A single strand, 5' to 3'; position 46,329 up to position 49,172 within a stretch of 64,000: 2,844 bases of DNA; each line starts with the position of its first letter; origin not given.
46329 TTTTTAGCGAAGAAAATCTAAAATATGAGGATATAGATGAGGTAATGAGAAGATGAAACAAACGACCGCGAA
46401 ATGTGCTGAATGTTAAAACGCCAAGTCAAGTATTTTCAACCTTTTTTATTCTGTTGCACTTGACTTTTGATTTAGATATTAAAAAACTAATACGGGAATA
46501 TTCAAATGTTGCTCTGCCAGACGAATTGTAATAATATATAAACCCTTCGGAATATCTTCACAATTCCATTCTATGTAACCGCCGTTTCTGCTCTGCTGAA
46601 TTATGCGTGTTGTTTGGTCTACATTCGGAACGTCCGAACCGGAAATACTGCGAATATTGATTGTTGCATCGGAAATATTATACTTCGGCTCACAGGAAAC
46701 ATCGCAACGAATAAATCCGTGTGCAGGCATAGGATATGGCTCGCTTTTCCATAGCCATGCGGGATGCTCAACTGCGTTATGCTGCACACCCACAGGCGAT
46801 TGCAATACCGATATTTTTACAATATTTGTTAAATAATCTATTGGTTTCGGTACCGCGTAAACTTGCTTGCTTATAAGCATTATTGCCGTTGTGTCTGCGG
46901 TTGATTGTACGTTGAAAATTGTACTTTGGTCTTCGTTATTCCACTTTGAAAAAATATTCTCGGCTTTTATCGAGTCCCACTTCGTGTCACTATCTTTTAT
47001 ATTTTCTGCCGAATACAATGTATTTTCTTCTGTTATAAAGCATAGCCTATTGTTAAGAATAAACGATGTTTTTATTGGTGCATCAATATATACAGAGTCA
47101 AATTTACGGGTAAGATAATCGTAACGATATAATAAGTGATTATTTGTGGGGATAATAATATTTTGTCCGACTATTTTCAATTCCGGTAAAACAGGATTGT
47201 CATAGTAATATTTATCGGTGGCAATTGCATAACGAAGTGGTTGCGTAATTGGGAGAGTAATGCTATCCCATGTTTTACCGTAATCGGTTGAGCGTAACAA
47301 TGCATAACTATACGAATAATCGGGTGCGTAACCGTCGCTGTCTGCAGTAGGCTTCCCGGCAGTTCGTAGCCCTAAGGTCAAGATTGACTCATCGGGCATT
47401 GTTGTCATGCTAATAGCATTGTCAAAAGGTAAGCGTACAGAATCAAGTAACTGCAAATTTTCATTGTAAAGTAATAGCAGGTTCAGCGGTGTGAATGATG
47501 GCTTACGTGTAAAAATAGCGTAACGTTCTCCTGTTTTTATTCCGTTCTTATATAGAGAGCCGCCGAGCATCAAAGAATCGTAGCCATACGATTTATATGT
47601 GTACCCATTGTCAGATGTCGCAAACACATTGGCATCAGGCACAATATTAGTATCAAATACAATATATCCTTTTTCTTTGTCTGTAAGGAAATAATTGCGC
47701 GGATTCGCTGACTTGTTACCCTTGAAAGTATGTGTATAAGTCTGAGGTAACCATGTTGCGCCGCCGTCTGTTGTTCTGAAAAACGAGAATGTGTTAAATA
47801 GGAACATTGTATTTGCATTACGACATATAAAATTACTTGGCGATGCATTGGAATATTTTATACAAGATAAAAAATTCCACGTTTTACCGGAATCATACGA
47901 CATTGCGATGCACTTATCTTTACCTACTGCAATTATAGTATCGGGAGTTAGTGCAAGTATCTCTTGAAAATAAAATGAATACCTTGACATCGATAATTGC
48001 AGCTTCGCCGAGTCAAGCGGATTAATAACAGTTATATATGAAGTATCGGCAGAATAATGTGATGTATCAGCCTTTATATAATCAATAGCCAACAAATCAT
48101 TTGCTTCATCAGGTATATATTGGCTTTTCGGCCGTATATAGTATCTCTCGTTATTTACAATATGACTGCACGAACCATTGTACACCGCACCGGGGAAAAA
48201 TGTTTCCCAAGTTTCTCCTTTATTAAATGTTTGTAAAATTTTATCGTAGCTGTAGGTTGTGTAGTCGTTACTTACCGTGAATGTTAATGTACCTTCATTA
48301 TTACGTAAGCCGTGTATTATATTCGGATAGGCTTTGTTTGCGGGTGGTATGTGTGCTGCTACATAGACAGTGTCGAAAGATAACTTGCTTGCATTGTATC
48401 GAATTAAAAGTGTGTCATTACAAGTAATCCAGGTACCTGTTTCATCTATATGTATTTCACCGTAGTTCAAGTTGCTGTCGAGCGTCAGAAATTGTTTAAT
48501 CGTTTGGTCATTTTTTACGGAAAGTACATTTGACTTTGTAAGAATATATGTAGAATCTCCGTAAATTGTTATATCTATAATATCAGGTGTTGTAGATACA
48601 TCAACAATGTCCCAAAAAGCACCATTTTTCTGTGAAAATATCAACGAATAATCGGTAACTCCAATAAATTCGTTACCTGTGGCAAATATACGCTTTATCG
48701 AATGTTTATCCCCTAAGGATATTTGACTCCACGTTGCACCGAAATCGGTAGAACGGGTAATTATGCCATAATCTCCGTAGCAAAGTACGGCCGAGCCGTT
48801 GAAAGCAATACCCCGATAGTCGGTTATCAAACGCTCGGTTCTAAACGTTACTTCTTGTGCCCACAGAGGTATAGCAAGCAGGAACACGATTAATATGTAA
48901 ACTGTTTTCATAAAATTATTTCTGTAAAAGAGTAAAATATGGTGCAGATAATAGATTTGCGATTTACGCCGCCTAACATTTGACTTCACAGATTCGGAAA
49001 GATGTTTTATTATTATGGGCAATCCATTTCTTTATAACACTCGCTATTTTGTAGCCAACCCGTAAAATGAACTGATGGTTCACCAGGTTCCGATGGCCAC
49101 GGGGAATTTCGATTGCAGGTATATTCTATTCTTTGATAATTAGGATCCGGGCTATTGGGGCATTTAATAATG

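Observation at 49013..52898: Co-oriented module: two paralogous cysteine-rich secreted proteins bracket three tandem paralogous CarbopepD_reg-like lipoproteins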

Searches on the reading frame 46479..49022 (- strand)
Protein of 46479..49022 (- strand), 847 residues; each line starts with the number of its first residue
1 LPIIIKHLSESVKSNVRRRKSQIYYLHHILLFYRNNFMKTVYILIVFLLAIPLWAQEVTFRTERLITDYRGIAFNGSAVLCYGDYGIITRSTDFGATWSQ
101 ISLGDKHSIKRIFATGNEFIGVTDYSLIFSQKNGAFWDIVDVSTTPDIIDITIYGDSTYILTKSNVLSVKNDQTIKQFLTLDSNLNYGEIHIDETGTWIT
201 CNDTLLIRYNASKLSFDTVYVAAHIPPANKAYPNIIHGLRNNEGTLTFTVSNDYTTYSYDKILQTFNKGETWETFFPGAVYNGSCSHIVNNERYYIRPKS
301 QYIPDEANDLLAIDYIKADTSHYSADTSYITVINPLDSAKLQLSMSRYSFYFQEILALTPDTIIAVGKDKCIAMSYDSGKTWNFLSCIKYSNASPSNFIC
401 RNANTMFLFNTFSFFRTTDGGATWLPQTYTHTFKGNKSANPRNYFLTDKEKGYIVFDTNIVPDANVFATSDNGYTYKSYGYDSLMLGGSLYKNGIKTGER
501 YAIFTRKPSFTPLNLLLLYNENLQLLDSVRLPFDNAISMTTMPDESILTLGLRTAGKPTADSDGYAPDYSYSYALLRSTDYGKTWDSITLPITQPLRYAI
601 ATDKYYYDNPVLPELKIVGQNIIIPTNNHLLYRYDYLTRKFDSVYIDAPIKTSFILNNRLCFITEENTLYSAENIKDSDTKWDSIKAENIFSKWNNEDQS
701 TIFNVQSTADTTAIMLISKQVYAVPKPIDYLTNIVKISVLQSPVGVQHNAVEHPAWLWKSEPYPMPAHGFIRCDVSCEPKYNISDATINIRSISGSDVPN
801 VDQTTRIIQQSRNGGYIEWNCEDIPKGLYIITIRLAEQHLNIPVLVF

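Call 3: search_protein_families(library=pfam, proteins=[window:46479-49022:-], max_evalue=1)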
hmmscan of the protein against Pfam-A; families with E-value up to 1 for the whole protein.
window:46479-49022:- (847 aa): 6 families
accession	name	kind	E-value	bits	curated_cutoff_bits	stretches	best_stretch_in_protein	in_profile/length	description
PF14870.12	PSII_BNR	-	4.2e-08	33.2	27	1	67-160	63-160/303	Photosynthesis system II assembly factor YCF48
PF15902.12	Sortilin-Vps10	-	9.5e-05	21.8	33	1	372-477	3-110/446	Sortilin, neurotensin receptor 3,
PF02012.26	BNR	-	0.00026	20.9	27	0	90-99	2-11/12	BNR/Asp-box repeat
PF24316.1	Tli3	-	0.00047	20.9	27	0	559-589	69-100/129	T6SS Tli3 immunity protein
PF18962.6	Por_Secre_tail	-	0.012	16.3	27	1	763-836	2-65/75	Secretion system C-terminal sorting domain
PF15899.11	BNR_6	-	0.014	15.9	27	1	577-588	3-14/14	BNR-Asp box repeat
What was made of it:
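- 46479..48911 (-): Context: BNR/Ycf48-like beta-propeller protein (810 aa) with a weak T9SS C-terminal signal, 101 nt downstream of C1. Low GC. Pfam PSII_BNR 4e-8 and Por_Secre_tail 0.012, below the cut-off (call 3).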

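Call 4: search_protein_families(library=ncbifam, proteins=[window:46479-49022:-], max_evalue=1)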
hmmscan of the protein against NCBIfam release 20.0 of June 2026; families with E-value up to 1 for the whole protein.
window:46479-49022:- (847 aa): 2 families
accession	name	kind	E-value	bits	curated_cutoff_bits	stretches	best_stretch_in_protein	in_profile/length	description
NF045728.1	glycosyl_F510_1955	equivalog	1.1e-07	31.4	175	2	88-157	74-148/246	F510_1955 family glycosylhydrolase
NF010237.0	PRK13684.1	equivalog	1.3e-07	31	326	1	68-107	91-130/334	photosynthesis system II assembly factor Ycf48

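Call 84: search_protein_families(library=padloc, proteins=[window:46479-48911:-], max_evalue=0.01)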
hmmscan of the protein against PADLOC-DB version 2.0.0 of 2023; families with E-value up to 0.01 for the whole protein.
window:46479-48911:- (810 aa): 0 families

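Call 85: search_protein_families(library=phrogs, proteins=[window:46479-48911:-], max_evalue=0.01)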
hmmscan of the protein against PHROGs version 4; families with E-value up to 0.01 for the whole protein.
window:46479-48911:- (810 aa): 1 family
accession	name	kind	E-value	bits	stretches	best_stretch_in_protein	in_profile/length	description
phrog_8700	-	unknown function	0.00015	21.3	0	27-94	285-347/453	-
